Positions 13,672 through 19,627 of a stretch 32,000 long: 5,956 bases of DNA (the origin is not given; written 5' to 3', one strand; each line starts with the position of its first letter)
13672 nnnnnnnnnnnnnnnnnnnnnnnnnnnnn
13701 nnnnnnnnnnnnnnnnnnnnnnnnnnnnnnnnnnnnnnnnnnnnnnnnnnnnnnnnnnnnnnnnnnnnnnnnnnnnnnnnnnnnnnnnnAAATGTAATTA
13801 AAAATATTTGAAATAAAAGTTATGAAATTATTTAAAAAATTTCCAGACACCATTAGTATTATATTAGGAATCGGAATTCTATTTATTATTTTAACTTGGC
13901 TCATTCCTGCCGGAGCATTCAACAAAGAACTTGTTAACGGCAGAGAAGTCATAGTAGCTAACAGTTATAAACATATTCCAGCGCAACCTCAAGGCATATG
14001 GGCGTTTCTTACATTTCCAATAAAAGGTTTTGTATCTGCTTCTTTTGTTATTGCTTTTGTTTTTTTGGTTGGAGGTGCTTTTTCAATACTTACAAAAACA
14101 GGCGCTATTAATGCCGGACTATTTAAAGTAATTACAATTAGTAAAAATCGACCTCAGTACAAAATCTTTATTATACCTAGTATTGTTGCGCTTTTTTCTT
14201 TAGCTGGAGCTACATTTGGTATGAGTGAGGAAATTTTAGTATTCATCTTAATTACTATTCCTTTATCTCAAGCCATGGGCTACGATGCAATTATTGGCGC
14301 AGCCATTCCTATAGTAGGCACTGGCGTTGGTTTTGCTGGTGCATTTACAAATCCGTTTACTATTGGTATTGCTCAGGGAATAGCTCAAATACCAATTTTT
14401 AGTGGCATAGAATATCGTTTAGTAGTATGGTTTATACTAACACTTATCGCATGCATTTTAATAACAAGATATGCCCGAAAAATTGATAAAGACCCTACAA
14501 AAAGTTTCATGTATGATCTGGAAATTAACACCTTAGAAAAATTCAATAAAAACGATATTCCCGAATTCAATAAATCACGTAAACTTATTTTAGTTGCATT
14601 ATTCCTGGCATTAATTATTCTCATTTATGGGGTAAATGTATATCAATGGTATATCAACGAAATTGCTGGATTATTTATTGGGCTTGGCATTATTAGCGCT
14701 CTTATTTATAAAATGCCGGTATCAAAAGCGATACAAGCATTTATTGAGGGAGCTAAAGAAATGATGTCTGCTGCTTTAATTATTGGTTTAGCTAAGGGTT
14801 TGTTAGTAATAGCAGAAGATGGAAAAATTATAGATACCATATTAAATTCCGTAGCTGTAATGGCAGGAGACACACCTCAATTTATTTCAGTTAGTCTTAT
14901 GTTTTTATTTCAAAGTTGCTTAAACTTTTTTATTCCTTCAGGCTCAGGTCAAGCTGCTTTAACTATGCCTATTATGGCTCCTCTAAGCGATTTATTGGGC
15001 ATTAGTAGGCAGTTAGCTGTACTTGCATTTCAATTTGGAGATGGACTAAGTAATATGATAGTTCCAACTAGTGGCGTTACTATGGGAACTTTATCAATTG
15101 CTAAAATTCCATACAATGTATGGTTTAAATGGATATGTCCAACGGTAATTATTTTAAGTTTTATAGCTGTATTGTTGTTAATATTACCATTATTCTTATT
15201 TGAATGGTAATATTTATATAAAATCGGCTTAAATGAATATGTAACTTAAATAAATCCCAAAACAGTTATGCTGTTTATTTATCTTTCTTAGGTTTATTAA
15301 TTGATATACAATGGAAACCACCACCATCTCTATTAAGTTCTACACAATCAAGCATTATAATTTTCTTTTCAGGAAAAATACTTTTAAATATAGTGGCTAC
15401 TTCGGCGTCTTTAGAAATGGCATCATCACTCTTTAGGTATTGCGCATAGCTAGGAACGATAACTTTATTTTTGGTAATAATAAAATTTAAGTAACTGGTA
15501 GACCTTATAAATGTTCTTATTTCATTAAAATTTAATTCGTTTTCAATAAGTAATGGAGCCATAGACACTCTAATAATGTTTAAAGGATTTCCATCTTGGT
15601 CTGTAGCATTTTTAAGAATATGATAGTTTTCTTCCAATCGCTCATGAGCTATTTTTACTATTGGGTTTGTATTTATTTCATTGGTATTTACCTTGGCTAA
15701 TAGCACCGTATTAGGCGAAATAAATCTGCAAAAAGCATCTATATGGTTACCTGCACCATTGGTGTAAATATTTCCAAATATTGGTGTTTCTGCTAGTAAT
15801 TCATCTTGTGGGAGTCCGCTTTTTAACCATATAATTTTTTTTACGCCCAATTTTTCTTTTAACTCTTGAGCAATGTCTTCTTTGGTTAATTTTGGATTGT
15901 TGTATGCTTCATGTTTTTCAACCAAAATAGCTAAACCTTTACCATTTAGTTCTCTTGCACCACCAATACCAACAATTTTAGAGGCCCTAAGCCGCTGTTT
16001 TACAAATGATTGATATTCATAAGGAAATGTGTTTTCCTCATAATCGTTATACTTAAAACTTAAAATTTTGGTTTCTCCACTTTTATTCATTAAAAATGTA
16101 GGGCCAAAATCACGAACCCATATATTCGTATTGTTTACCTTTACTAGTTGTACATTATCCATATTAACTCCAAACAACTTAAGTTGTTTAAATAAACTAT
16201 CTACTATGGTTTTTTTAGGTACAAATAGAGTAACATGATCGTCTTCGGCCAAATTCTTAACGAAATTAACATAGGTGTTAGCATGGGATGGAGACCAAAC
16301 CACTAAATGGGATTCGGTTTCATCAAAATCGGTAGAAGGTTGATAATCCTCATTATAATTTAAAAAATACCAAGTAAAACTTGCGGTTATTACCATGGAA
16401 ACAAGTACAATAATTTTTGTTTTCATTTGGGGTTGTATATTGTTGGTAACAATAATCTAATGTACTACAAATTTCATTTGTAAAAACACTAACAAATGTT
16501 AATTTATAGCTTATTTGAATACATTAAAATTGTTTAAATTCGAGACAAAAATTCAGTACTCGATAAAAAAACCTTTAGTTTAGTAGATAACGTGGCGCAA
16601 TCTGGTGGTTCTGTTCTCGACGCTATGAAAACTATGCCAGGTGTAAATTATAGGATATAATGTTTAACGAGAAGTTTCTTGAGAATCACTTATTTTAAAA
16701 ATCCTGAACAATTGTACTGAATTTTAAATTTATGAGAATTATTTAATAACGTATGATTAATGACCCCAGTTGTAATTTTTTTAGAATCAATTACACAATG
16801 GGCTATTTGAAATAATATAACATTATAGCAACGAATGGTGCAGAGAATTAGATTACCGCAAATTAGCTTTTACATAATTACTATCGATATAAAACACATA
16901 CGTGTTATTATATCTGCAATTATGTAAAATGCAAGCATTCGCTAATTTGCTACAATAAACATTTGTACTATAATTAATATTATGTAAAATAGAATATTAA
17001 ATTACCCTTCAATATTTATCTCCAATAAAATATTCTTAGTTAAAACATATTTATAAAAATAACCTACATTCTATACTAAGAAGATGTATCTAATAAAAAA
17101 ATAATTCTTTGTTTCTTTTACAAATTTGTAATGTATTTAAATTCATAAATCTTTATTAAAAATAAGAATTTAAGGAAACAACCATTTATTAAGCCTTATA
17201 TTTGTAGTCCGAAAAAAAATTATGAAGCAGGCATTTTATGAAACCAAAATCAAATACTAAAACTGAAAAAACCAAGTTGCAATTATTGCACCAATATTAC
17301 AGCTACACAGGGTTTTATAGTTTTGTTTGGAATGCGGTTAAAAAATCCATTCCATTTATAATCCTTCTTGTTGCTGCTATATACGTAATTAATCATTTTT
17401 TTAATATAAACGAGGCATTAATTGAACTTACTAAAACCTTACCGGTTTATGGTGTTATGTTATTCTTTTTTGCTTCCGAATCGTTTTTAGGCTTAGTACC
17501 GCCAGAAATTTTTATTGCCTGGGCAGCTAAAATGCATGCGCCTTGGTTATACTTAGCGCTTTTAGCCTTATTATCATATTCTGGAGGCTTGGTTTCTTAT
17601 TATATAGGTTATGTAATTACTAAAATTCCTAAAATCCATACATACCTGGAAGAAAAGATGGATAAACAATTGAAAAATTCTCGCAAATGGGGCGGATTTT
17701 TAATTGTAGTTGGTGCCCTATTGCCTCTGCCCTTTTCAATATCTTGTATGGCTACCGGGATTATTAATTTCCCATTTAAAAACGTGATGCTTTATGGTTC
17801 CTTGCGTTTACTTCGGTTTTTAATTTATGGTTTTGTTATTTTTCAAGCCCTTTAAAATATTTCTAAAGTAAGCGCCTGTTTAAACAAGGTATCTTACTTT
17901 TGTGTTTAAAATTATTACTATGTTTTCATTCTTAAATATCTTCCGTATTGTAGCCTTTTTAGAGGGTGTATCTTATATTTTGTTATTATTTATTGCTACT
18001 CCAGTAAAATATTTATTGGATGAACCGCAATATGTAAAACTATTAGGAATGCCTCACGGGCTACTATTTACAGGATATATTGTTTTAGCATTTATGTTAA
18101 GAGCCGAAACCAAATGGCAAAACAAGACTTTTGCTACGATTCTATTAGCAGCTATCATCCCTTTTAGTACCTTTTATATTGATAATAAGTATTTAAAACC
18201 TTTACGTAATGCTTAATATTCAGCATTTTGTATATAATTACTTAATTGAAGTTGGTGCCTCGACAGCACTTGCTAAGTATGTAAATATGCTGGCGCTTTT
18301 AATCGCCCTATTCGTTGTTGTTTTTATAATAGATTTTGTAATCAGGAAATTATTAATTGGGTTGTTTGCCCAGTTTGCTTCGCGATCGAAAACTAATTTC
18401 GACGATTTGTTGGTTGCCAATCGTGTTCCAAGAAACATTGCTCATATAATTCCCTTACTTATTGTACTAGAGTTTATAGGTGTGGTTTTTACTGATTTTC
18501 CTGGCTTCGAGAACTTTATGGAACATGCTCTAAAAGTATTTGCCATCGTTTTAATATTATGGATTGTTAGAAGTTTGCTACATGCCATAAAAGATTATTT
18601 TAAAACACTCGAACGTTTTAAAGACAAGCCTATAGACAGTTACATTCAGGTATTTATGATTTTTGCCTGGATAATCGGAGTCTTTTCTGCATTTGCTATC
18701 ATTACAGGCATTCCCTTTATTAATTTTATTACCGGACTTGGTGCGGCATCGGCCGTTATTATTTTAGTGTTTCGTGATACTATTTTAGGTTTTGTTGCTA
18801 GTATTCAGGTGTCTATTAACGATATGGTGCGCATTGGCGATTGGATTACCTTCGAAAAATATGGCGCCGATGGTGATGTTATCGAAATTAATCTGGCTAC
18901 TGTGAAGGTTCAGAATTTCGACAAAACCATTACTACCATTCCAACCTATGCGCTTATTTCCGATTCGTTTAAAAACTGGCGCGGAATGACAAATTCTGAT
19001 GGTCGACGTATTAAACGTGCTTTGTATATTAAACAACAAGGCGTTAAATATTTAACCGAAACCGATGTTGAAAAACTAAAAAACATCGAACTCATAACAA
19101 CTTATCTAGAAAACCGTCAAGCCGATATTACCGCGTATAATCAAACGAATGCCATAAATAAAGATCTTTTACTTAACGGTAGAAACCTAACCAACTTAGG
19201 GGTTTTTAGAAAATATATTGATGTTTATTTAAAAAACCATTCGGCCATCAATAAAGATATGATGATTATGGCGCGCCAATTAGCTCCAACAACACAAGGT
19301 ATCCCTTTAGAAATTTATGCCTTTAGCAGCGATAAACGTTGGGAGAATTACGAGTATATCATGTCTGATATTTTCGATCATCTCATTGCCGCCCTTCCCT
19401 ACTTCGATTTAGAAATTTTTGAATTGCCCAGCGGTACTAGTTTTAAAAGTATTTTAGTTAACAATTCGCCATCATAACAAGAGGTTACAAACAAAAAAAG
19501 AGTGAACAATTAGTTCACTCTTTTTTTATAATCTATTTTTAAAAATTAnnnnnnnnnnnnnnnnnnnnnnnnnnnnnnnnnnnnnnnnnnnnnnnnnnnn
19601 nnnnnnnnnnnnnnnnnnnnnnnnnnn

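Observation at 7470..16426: SusC/SusD operon whose only enzymes are a cyanophycinase and an isoaspartyl peptidase: candidate cyanophycin utilization locus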

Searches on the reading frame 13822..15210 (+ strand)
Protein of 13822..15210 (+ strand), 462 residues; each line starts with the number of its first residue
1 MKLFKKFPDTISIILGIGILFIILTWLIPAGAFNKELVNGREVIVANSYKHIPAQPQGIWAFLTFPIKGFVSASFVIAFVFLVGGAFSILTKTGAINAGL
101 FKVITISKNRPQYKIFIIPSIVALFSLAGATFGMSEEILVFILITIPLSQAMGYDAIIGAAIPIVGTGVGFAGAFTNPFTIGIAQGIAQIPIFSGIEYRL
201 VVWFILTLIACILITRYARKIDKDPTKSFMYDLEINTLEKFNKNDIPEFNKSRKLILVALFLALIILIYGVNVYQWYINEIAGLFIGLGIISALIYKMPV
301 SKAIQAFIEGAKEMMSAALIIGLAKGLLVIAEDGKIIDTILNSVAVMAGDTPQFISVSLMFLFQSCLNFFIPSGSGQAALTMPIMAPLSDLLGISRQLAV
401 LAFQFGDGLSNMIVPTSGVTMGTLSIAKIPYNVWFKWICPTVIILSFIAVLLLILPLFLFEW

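Call 3: search_protein_families(library=pfam, proteins=[window:13822-15210:+])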
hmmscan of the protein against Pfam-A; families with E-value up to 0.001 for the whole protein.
window:13822-15210:+ (462 aa): 4 families
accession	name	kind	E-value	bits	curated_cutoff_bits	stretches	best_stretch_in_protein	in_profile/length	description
PF03606.21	DcuC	-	4.4e-108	362.2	23.1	1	7-455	1-458/461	C4-dicarboxylate anaerobic carrier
PF03553.21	Na_H_antiporter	-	3.1e-10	40.3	23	1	180-453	14-299/303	Na+/H+ antiporter family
PF02667.20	SCFA_trans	-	6e-07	29.3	27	1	205-451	197-448/453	Short chain fatty acid transporter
PF03806.19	ABG_transport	-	3.5e-05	22.7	27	1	359-417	385-443/502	AbgT putative transporter family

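Call 4: search_protein_families(library=ncbifam, proteins=[window:13822-15210:+])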
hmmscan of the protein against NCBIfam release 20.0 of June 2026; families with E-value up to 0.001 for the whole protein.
window:13822-15210:+ (462 aa): 2 families
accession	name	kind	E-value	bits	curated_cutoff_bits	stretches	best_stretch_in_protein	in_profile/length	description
NF008611.1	PRK11588.1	equivalog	3.1e-120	402.2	500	1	8-454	2-484/492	putative basic amino acid antiporter YfcC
TIGR00366.1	TIGR00366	hypoth_equivalog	1.6e-07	30.8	575.75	1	200-418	189-414/438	TIGR00366 family protein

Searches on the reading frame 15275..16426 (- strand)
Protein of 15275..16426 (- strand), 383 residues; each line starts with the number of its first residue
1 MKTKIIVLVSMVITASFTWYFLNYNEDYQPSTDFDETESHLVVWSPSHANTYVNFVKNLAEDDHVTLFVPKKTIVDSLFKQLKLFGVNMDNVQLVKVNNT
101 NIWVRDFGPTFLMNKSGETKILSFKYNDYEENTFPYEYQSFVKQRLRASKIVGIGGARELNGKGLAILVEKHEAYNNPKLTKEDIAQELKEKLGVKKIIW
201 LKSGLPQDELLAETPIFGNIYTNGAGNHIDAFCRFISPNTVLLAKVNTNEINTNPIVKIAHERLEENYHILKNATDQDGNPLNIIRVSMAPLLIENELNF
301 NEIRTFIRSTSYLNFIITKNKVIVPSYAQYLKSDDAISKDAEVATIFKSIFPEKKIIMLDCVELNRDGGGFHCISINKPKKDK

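Call 3: search_protein_families(library=pfam, proteins=[window:15275-16426:-])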
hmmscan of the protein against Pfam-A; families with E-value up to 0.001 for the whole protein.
window:15275-16426:- (383 aa): 1 family
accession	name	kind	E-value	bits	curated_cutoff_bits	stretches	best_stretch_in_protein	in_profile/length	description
PF04371.20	PAD_porph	-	8.5e-56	190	25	1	48-379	31-321/321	Porphyromonas-type peptidyl-arginine deiminase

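Call 4: search_protein_families(library=ncbifam, proteins=[window:15275-16426:-])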
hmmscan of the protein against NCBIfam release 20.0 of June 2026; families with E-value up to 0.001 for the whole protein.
window:15275-16426:- (383 aa): 2 families
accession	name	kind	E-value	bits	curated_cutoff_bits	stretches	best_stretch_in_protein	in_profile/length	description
NF010070.0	PRK13551.1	subfamily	8.8e-39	133.3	483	1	50-381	45-364/365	agmatine deiminase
TIGR03380.1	agmatine_aguA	equivalog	1e-36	126.7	381.8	1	50-379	40-356/357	agmatine deiminase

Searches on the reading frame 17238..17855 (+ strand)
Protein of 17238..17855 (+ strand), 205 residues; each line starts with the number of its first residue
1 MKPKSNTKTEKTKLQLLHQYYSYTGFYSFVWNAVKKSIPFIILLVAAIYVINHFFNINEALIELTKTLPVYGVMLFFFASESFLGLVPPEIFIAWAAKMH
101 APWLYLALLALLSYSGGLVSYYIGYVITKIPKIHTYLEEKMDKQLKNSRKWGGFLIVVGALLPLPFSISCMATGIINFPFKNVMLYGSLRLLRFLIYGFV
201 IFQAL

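Call 3: search_protein_families(library=pfam, proteins=[window:17238-17855:+])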
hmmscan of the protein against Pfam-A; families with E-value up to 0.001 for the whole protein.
window:17238-17855:+ (205 aa): 1 family
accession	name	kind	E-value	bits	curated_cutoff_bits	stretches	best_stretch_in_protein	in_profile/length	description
PF09335.16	VTT_dom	-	3e-08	34.6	33.9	1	87-200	1-120/123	VTT domain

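Call 4: search_protein_families(library=ncbifam, proteins=[window:17238-17855:+])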
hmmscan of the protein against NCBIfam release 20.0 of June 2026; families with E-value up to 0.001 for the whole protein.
window:17238-17855:+ (205 aa): 0 families

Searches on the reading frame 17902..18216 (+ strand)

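Call 53: search_protein_families(library=pfam, proteins=[window:17902-18216:+])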
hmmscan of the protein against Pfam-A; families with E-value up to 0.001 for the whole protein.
window:17902-18216:+ (104 aa): 1 family
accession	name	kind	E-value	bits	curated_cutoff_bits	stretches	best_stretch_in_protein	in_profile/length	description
PF12823.12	DUF3817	-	6.1e-27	94.6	27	1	11-97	1-83/85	Domain of unknown function (DUF3817)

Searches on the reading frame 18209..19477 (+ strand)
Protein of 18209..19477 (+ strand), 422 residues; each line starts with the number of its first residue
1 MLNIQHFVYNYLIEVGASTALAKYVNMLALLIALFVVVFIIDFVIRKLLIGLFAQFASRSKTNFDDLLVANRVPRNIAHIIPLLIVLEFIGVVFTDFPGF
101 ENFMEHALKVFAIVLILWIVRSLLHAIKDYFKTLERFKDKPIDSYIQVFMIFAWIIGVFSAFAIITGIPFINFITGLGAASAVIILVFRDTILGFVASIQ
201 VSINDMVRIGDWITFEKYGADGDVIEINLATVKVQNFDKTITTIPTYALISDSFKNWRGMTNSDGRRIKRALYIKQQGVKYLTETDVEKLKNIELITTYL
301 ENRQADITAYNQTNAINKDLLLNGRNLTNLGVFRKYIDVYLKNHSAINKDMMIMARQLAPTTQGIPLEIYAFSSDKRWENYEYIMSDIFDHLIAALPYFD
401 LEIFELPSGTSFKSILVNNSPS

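Call 53: search_protein_families(library=pfam, proteins=[window:18209-19477:+])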
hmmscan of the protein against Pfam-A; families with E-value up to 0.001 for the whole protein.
window:18209-19477:+ (422 aa): 1 family
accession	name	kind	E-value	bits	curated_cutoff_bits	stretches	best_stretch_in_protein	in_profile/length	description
PF00924.24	MS_channel_2nd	-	2.8e-16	59.8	20.2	1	190-258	1-67/68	Mechanosensitive ion channel, beta-domain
